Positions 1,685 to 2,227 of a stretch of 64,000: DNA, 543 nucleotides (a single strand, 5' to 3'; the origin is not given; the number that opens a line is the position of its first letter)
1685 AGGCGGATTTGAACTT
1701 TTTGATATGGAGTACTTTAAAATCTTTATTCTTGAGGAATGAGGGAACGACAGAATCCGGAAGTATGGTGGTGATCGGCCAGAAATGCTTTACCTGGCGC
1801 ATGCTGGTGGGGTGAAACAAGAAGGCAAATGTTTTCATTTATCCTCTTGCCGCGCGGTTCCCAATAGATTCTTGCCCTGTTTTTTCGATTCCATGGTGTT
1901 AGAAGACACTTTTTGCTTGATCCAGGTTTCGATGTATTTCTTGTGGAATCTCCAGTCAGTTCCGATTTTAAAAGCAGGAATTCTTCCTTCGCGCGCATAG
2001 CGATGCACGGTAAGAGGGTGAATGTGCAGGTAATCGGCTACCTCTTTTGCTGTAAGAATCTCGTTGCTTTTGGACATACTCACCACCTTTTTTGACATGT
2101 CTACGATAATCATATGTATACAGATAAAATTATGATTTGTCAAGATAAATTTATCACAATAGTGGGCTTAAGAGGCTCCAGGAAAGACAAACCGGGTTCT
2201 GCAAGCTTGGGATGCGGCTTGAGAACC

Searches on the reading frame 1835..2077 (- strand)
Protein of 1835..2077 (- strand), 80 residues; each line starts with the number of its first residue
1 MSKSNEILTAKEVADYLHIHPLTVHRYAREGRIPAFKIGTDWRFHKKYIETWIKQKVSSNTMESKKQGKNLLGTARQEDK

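Call 63: search_protein_families(library=pfam, proteins=[window:1835-2077:-], max_evalue=0.1)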
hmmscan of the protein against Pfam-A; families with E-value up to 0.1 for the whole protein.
window:1835-2077:- (80 aa): 6 families
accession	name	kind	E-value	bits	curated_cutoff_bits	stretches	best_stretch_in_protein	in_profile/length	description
PF12728.13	HTH_17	-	6.8e-16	58.7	27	1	8-56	2-50/51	Helix-turn-helix domain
PF00376.29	MerR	-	0.0013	18.9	28.2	1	9-35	1-27/38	MerR family regulatory protein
PF20038.5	HTH_59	-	0.006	17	27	0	1-40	1-42/66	Helix-turn-helix domain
PF13338.12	AbiEi_4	-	0.015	15.8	25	1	5-33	11-38/49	Transcriptional regulator, AbiEi antitoxin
PF12636.12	DUF3781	-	0.068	13.5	27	1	39-70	18-49/72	Protein of unknown function (DUF3781)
PF20432.4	Xre-like-HTH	-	0.089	13.5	25.8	0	8-34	24-51/63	Antitoxin Xre-like helix-turn-helix domain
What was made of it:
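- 1835..2077 (-): Third HTH_17 protein (80 aa), stand-alone and canonical. Used here as an internal control. Pfam HTH_17 at 58.7 bits (call 63).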

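Call 67: find_homologous_proteins(query=window:1835-2077:-, max_evalue=0.001)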
Query window:1835-2077:- (80 aa): 618 proteins with E <= 0.001 among 618 candidates; the best 120 are listed.
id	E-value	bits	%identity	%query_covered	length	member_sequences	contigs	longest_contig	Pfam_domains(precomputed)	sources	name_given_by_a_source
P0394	2.7e-44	166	95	100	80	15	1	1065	PF12728.14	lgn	-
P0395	1.3e-32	129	85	90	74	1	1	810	PF12728.14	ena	-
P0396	1.8e-32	128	82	91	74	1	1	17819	PF12728.14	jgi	jgi:excisionase family DNA binding protein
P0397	1.8e-32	128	82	91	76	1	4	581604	PF12728.14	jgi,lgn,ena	-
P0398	1.9e-32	128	79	98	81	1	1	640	PF12728.14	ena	-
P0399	2.5e-32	128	81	90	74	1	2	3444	PF12728.14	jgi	jgi:excisionase family DNA binding protein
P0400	3.8e-32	127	83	90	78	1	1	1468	PF12728.14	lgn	-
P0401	6.2e-32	126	83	90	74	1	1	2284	PF12728.14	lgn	-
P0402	6.7e-32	126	83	90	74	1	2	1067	PF12728.14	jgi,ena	-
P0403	7.6e-32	126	81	91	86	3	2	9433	PF12728.14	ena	-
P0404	8.7e-32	126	82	90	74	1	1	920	PF12728.14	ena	-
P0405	9.7e-32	126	83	90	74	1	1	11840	PF12728.14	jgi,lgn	jgi:excisionase family DNA binding protein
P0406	1.0e-31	126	82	90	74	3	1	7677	PF12728.14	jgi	jgi:excisionase family DNA binding protein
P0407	1.1e-31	126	79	94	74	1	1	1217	PF12728.14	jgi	jgi:excisionase family DNA binding protein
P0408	1.7e-31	125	80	89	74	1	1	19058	PF12728.14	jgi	jgi:excisionase family DNA binding protein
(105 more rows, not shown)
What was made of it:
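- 1835..2077 (-): 618 homologs; the 120 listed are 69-95% identical (call 67).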

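Call 75: search_protein_families(library=padloc, proteins=[window:1835-2077:-], max_evalue=0.01)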
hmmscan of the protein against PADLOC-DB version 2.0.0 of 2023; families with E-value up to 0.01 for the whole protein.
window:1835-2077:- (80 aa): 1 family
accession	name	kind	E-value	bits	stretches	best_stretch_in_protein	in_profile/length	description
PDLC04133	mad1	-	1.5e-07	29.6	1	8-56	6-54/60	mads_1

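Call 76: search_protein_families(library=phrogs, proteins=[window:1835-2077:-], max_evalue=0.001)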
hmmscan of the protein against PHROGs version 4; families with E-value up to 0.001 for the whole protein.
window:1835-2077:- (80 aa): 13 families
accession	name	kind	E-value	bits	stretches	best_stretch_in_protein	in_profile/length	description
phrog_66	-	integration and excision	3.7e-12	47.6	1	2-71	88-159/412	excisionase and transcriptional regulator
phrog_6401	-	DNA, RNA and nucleotide metabolism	3.6e-11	43.8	1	4-56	6-59/64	DNA binding protein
phrog_10045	-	DNA, RNA and nucleotide metabolism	9.5e-11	42.4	1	4-54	17-68/74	HTH DNA binding protein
phrog_1840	-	integration and excision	6.1e-07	30.8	1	10-62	9-61/90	excisionase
phrog_25665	-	integration and excision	8.1e-07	30.1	1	4-56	22-74/93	excisionase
phrog_15534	-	DNA, RNA and nucleotide metabolism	1e-06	30.2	1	4-56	40-91/93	HTH DNA binding protein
phrog_668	-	DNA, RNA and nucleotide metabolism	1.7e-06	28.8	1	4-59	60-116/181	HTH DNA binding protein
phrog_7338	-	unknown function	1.3e-05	26.3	1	3-57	26-81/87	-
phrog_2907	-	integration and excision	2.3e-05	25.8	1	4-48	3-52/117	excisionase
phrog_57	-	head and packaging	6e-05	24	1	1-69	6-75/199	terminase small subunit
phrog_25262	-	unknown function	9.5e-05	23.3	1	4-72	31-100/106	-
phrog_7735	-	integration and excision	0.00024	22.4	1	5-56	3-53/99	excisionase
phrog_629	-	integration and excision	0.00027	21.9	1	22-48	23-51/82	excisionase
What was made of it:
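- The matches are fold-level and equally good for all three HTH_17 proteins of the window (calls 75, 76).
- Tried and rejected: Only generic wHTH matches were found (calls 75, 76).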
